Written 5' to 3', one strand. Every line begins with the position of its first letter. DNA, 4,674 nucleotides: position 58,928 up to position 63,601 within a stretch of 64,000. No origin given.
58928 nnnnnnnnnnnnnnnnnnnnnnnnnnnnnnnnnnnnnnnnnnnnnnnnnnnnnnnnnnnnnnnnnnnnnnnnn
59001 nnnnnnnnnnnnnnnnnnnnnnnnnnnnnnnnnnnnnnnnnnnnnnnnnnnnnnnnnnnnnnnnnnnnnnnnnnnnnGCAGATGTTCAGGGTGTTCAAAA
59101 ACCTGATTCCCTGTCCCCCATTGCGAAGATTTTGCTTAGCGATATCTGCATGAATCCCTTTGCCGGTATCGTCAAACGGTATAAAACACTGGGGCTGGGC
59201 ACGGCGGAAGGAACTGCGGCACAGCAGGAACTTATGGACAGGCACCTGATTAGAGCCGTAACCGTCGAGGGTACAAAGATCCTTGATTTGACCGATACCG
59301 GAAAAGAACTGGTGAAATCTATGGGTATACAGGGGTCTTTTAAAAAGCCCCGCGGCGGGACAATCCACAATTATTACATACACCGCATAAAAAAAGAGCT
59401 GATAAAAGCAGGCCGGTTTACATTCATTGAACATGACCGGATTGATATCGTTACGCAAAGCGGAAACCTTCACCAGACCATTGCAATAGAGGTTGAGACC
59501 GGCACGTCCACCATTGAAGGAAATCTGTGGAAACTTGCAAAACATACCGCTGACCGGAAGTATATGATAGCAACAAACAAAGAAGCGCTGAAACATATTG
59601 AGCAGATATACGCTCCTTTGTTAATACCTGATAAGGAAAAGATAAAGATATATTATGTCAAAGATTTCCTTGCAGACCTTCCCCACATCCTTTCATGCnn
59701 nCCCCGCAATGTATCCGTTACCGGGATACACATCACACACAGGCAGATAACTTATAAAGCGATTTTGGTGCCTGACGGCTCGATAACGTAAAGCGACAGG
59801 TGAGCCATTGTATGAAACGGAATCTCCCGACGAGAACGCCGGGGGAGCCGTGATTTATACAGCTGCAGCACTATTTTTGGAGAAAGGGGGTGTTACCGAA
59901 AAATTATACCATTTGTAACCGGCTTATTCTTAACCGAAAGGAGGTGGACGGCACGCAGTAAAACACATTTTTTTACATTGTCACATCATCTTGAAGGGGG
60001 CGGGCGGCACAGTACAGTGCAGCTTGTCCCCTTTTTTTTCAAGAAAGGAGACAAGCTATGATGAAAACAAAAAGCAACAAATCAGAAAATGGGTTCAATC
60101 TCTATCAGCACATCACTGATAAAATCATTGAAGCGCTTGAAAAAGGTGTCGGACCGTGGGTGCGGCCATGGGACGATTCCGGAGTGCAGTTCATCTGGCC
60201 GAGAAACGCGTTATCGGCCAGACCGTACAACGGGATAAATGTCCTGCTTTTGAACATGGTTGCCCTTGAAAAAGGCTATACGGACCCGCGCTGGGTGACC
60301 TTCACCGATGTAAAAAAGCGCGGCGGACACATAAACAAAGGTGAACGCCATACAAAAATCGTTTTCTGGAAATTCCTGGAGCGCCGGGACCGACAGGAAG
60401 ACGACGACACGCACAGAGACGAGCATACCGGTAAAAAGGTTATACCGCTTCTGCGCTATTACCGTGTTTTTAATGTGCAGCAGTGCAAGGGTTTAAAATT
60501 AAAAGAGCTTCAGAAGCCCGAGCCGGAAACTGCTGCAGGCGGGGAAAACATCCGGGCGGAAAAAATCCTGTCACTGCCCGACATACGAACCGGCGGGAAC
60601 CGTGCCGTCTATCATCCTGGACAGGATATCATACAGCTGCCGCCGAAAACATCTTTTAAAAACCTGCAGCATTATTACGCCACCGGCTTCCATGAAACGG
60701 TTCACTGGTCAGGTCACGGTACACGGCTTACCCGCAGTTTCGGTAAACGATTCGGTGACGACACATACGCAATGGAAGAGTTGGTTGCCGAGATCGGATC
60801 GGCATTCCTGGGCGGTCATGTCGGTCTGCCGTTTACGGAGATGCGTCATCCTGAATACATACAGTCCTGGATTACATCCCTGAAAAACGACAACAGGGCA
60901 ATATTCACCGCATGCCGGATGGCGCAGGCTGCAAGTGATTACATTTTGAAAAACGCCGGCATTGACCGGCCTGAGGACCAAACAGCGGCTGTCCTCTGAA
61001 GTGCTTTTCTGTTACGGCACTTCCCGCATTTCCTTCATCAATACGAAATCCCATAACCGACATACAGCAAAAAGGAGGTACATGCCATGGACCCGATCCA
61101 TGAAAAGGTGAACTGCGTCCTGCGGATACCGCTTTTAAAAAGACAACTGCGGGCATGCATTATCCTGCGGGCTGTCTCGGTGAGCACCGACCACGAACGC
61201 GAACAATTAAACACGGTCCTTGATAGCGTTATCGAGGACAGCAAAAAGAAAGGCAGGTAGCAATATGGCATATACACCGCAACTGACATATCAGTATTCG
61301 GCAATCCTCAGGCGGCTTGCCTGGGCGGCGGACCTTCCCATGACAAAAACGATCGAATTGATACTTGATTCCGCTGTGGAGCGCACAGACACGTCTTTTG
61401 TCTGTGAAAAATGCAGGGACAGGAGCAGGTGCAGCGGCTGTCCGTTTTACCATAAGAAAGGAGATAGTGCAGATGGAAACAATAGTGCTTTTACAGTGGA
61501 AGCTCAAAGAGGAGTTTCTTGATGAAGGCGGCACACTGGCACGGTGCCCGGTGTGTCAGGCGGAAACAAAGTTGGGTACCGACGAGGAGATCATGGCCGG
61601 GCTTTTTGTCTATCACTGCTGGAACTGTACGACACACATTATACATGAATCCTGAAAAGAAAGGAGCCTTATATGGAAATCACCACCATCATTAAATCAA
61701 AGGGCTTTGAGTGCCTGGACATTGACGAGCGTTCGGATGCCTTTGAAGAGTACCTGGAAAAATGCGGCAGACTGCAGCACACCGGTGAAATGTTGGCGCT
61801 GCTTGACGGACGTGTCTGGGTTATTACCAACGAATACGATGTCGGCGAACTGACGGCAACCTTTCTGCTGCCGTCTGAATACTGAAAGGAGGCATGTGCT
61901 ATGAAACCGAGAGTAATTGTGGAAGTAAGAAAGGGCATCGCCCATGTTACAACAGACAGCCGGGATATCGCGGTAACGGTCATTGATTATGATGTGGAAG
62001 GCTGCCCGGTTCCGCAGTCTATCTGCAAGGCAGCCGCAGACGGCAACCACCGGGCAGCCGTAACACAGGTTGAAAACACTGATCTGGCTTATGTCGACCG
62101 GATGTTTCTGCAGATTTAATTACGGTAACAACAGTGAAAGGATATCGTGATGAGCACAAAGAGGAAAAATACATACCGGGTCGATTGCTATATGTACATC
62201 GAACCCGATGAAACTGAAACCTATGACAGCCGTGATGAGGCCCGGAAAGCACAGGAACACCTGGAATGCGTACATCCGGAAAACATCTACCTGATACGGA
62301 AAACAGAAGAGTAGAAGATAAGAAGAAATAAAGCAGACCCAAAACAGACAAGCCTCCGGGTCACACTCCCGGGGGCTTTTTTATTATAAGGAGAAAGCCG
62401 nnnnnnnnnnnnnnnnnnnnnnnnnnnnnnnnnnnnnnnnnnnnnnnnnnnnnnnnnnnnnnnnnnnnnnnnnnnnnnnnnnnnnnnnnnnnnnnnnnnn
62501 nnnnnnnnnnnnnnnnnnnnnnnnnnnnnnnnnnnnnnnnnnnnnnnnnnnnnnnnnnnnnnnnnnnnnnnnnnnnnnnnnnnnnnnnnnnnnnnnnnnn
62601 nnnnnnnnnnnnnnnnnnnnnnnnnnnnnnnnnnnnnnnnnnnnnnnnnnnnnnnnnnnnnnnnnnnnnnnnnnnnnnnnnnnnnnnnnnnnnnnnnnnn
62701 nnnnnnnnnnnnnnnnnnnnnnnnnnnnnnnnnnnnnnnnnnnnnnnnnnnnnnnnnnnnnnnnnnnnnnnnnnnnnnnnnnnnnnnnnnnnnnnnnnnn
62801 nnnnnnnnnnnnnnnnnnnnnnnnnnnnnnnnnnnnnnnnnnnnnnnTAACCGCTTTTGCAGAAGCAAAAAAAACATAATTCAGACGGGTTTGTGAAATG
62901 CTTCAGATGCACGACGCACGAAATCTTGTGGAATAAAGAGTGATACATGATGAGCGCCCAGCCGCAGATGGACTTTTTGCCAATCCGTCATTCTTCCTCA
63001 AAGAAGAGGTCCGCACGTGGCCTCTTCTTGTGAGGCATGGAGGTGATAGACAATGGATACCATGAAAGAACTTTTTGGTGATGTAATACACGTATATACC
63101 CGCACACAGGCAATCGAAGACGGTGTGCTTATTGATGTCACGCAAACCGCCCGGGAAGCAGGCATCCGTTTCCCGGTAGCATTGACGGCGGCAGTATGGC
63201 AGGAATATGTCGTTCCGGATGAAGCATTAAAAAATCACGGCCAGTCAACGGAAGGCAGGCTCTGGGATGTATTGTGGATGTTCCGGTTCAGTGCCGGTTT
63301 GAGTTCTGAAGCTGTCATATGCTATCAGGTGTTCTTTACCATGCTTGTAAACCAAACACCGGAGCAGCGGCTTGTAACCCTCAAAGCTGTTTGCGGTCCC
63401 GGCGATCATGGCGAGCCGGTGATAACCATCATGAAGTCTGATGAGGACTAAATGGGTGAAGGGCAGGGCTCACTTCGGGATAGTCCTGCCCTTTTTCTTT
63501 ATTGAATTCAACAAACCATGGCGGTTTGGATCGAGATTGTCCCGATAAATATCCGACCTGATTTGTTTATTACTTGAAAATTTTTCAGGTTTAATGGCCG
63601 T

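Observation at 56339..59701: Four-gene operon ending in a Cas4-like Fe-S nuclease and a HerA/FtsK-like ATPase: candidate uncharacterised defence module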

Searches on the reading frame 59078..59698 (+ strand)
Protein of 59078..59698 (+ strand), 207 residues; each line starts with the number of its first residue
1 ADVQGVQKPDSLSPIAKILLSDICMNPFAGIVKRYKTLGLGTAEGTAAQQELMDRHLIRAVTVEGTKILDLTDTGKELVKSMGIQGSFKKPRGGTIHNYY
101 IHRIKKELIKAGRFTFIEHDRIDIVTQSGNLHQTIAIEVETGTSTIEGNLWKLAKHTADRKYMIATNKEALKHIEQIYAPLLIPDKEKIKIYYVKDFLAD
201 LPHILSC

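Call 27: search_solved_structures(query=A2, max_evalue=10, show_alignments=3)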
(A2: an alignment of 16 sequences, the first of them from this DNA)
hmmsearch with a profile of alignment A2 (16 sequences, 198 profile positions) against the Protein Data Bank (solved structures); distinct sequences matched with E-value up to 10: 0.

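Call 28: search_protein_families(library=pfam, alignment_id=A2, max_evalue=10)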
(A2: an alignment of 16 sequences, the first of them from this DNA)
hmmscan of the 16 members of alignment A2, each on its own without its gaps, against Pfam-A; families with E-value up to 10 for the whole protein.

A. member 1, seq(207 aa): 0 families

B. families by the number of members that match (of 16 scanned): 14 families
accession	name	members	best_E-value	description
PF03551.20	PadR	6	2.7e-05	Transcriptional regulator PadR-like family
PF14277.12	DUF4364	2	0.031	Domain of unknown function (DUF4364)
PF07381.18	EarA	2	0.04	EarA-like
PF24037.1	DUF7346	1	0.0057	Family of unknown function (DUF7346)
PF15862.10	Coilin_N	1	0.022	Coilin N-terminus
PF22879.1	AIPR_N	1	0.029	Abortive infection phage resistance protein N-terminal domain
PF18291.6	HU-HIG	1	0.048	HU domain fused to wHTH, Ig, or Glycine-rich motif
PF01978.25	TrmB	1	0.12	Sugar-specific transcriptional regulator TrmB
PF04027.18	DUF371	1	0.17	Domain of unknown function (DUF371)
PF14947.12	HTH_45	1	0.17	Winged helix-turn-helix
PF22674.2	C2185-like_N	1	0.19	C2185-like, N-terminal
PF14632.11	SPT6_acidic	1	0.22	Acidic N-terminal SPT6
PF25591.1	LRV_2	1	0.23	Leucine Rich Repeat Variant domain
PF19426.4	MIER1_3_C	1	0.37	Mesoderm induction early response protein 1/3 C-terminal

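Call 46: predict_structure(alignment_id=A2)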
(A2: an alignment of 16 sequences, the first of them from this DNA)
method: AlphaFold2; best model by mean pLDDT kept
length: 207 residues; sequences in the alignment: 16
mean_pLDDT: 87.6   pTM: 0.79
mean pLDDT of the five models: 87.6, 86.9, 86.3, 85.7, 84.6
residues with pLDDT >= 90: 134; 70-90: 53; 50-70: 13; < 50: 7
segments of 3 or more residues with pLDDT < 50: 1-7
pLDDT, mean of each block of 10 residues (from residue 1): 48 93 92 95 96 96 91 91 75 81 90 78 85 90 90 93 95 96 94 94 73
secondary structure, 60 per line:
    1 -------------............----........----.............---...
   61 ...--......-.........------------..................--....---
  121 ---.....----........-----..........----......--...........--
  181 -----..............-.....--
elements in order: H14-25 H31-37 H42-54 E58-63 E66-71 H73-81 H94-111 E114-117 E124-128 E133-140 H146-155 E160-165 H168-178 E189-193 H194-199 H201-205

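Call 54: fold_search(model_id=the predicted structure, library=pdb)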
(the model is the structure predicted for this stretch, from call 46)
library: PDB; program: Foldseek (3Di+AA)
matches with E <= 10: 1708; with E <= 0.001: 0
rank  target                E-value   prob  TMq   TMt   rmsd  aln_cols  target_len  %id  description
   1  4hw0_C                1.5e-03  1.00  0.28  0.57  10.5       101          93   18  Crystal structure of Sso10a-2, a DNA-binding protein from Sulfolobus solfataricus (released 2013-10-30)
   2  7dvu                  1.7e-03  1.00  0.29  0.41  13.0       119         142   15  Crystal structure of heme sensor protein PefR in complex with heme and cyanide (released 2021-09-29)
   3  5eri                  2.6e-03  1.00  0.29  0.38  11.0       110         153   18  MarR Protein from Peptoclostridium difficile DA00132 (released 2016-11-16)
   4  9ff4_A                2.9e-03  1.00  0.30  0.35  12.8       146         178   14  The structure of G.kaustophilus T-1 ScoC-17bp dsDNA complex (released 2025-06-04)
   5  8q44_B                2.9e-03  0.82  0.29  0.17  12.2       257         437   13  Crystal structure of cA4-bound Can2 (E364R) in complex with oligo-T DNA (released 2023-11-22)
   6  1lnw_A                3.1e-03  1.00  0.33  0.47  11.4       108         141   18  CRYSTAL STRUCTURE OF THE MEXR REPRESSOR OF THE MEXAB-OPRM MULTIDRUG EFFLUX OPERON OF PSEUDOMONAS AERUGINOSA (released 2002-09-11)
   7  4hw0_B                3.3e-03  1.00  0.28  0.55  10.4       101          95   17  Crystal structure of Sso10a-2, a DNA-binding protein from Sulfolobus solfataricus (released 2013-10-30)
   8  1lj9_A                3.3e-03  1.00  0.31  0.43  11.0       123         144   18  The crystal structure of the transcriptional regulator SlyA (released 2003-01-21)
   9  4hw0_A                4.2e-03  1.00  0.28  0.53  10.1        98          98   17  Crystal structure of Sso10a-2, a DNA-binding protein from Sulfolobus solfataricus (released 2013-10-30)
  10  3eco_A                4.2e-03  1.00  0.30  0.45  11.6       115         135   16  Crystal structure of MepR, a transcription regulator of the Staphylococcus aureus multidrug efflux pump MepA (released 2009-02-10)
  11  6jbx_B                4.7e-03  1.00  0.33  0.47  10.2       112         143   18  Crystal structure of Streptococcus pneumoniae FabT in complex with DNA (released 2019-07-24)
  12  2rdp                  5.0e-03  1.00  0.32  0.46  10.5       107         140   12  The structure of a MarR family protein from Bacillus stearothermophilus (released 2007-11-13)
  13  7dvr                  5.0e-03  1.00  0.29  0.39  11.9       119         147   14  Crystal structure of heme sensor protein PefR from Streptococcus agalactiae in complex with heme (released 2021-09-29)
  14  4l9n_B                5.3e-03  1.00  0.32  0.47  10.5       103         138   14  Crystal structure of MepR A103V mutant from multidrug resistant S. aureus clinical isolate (released 2013-09-11)
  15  4em0                  5.3e-03  1.00  0.29  0.40  10.5       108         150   16  staphylococcus aureus MarR in complex with salicylate and kanamycin (released 2013-04-17)
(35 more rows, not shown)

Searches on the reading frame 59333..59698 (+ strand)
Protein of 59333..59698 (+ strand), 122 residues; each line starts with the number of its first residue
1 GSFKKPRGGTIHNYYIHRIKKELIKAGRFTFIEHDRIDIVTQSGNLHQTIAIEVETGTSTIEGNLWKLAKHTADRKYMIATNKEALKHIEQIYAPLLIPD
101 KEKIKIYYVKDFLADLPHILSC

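Call 81: search_protein_representatives(alignment_id=A3)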
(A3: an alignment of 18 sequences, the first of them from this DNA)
Query: 18 sequences, 115 profile positions. Proteins with E-value up to 0.001 (for the whole library): 371; up to 1e-10: 64; up to 1e-30: 10. The best 150 are listed.
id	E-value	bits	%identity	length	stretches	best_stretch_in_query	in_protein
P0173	3.7e-52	191.4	-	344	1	2-115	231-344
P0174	1.9e-51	189.1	-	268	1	2-115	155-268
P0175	4.1e-51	188.0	-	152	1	2-115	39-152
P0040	3.0e-50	185.2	-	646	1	2-115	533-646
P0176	1.0e-49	183.5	-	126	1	6-115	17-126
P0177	1.8e-47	176.3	-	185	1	2-115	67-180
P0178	2.2e-46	172.8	-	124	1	2-115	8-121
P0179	5.0e-34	132.9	-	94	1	23-115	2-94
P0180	1.8e-32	127.9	-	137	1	3-111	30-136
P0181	8.9e-31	122.5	-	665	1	2-113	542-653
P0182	5.7e-29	116.6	-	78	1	39-115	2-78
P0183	2.3e-28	114.7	-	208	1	4-110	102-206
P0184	9.7e-28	112.7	-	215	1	5-111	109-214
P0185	2.0e-25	105.2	-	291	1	3-113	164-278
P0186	2.5e-25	104.9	-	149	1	2-64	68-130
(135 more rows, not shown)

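Call 83: search_protein_families(library=pfam, alignment_id=A4, max_evalue=0.01)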
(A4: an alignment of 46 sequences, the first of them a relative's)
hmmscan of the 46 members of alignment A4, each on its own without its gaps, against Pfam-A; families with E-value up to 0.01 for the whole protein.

A. member 1, P0183 (208 aa): 0 families

B. families by the number of members that match (of 46 scanned): 17 families
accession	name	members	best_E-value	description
PF05872.18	HerA_C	8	1.8e-07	Helicase HerA-like C-terminal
PF01935.23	DUF87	4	2.6e-11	Helicase HerA, central domain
PF19044.6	P-loop_TraG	4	5.8e-06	TraG P-loop domain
PF20720.3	nSTAND3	3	0.0048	Novel STAND NTPase 3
PF18743.7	AHJR-like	3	0.0056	REase_AHJR-like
PF13401.12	AAA_22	2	5.5e-06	AAA domain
PF06054.18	CoiA_nuc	2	0.00015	Competence protein CoiA, nuclease-like domain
PF01580.24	FtsK_SpoIIIE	2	0.0003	FtsK/SpoIIIE family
PF13191.12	AAA_16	2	0.00087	AAA ATPase domain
PF18741.7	MTES_1575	2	0.0059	REase_MTES_1575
PF01656.29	CbiA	1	0.00048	CobQ/CobB/MinD/ParA nucleotide binding domain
PF13238.12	AAA_18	1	0.00057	AAA domain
PF05707.18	Zot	1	0.0011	Zonular occludens toxin (Zot)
PF10412.15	TrwB_AAD_bind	1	0.0022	Type IV secretion-system coupling protein DNA-binding domain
PF02367.23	TsaE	1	0.0037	Threonylcarbamoyl adenosine biosynthesis protein TsaE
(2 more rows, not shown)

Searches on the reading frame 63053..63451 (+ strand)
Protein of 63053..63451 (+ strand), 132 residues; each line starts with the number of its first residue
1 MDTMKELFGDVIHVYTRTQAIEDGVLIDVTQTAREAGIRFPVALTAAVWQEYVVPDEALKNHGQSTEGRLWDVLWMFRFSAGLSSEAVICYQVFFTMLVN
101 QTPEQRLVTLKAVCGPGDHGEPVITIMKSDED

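Call 45: find_encoding_contigs(protein=window:63053-63451:+, flank=10000, max_places=4)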
Protein window:63053-63451:+ (132 aa): 2 contigs read that carry it; 2 places shown.
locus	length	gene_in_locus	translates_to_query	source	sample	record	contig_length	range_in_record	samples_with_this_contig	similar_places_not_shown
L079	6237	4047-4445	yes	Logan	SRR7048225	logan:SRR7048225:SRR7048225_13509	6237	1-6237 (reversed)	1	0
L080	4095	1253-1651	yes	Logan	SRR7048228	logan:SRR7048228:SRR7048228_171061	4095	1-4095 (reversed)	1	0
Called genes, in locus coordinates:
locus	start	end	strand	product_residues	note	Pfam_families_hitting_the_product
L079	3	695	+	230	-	?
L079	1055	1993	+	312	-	PF08401:ArdcN, PF18818:MPTase-PolyVal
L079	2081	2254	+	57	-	-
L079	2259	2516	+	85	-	-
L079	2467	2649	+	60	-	-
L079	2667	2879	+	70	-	-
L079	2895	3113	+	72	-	-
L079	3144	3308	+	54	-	-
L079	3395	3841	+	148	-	PF04002:RadC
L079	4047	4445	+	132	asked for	PF20213:DUF6573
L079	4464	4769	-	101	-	-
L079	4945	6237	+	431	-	?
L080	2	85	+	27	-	?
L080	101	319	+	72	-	-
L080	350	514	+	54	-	-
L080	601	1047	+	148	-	PF04002:RadC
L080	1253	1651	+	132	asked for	PF20213:DUF6573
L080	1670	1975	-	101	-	-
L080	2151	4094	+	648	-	?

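Call 49: search_protein_families(library=pfam, proteins=[L080:2151-4094:+], max_evalue=0.01)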
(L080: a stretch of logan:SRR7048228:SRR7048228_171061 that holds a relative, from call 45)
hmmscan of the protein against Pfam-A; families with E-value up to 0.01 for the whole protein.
L080:2151-4094:+ (648 aa): 2 families
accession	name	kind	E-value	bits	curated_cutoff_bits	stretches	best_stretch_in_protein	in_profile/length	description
PF00270.35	DEAD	-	4.1e-27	95.4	26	1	97-273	2-161/167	DEAD/DEAH box helicase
PF04851.21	ResIII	-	3.6e-06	27.4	22.5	1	94-250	3-142/164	Type III restriction enzyme, res subunit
